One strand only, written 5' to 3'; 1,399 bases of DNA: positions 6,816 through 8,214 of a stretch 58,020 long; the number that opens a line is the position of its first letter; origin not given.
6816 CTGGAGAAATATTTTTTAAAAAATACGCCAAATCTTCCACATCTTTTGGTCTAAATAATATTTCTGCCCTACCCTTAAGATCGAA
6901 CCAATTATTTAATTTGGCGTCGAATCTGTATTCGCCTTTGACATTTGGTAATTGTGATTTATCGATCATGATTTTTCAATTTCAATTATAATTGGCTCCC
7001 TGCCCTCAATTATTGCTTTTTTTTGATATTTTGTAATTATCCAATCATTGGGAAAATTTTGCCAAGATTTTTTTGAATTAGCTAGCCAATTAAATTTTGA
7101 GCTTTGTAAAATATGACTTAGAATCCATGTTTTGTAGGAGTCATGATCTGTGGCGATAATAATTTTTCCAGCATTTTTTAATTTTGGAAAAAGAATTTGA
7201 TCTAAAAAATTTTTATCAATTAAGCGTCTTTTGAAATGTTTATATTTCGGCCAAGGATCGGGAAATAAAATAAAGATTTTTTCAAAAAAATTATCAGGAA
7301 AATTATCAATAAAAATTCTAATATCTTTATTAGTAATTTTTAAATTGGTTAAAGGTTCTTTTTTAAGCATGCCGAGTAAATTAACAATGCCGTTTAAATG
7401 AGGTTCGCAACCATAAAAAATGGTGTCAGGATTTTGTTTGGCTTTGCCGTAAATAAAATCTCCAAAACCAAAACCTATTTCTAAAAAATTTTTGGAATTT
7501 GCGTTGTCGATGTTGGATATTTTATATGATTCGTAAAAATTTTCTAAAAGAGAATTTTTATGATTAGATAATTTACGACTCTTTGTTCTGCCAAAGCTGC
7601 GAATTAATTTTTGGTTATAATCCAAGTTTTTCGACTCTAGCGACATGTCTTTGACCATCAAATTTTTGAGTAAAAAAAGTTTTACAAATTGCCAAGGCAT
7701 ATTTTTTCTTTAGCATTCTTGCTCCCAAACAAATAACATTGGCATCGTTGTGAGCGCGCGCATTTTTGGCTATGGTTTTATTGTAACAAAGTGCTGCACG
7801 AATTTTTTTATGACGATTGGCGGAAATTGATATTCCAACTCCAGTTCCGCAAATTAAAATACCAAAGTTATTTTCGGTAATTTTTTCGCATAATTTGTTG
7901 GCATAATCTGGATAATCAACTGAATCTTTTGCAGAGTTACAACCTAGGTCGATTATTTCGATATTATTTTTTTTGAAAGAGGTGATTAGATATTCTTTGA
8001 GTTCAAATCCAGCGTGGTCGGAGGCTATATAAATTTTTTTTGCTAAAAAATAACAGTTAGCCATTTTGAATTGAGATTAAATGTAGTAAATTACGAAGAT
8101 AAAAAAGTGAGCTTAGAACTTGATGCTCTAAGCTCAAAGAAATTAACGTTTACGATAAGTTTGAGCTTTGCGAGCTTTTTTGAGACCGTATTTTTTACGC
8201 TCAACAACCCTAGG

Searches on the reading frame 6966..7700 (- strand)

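Call 18: search_protein_families(library=pfam, proteins=[window:6966-7700:-])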
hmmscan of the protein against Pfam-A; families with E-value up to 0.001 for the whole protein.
window:6966-7700:- (244 aa): 1 family
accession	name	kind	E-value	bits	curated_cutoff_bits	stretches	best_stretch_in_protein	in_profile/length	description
PF02390.23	Methyltransf_4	-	2e-38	132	24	1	70-234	3-168/173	Putative methyltransferase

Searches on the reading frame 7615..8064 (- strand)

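Call 18: search_protein_families(library=pfam, proteins=[window:7615-8064:-])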
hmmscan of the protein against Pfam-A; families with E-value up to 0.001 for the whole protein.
window:7615-8064:- (149 aa): 1 family
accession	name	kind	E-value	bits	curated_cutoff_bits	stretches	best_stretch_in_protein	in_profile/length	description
PF02502.23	LacAB_rpiB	-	1.9e-53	180.6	24.7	1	11-147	1-138/138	Ribose/Galactose Isomerase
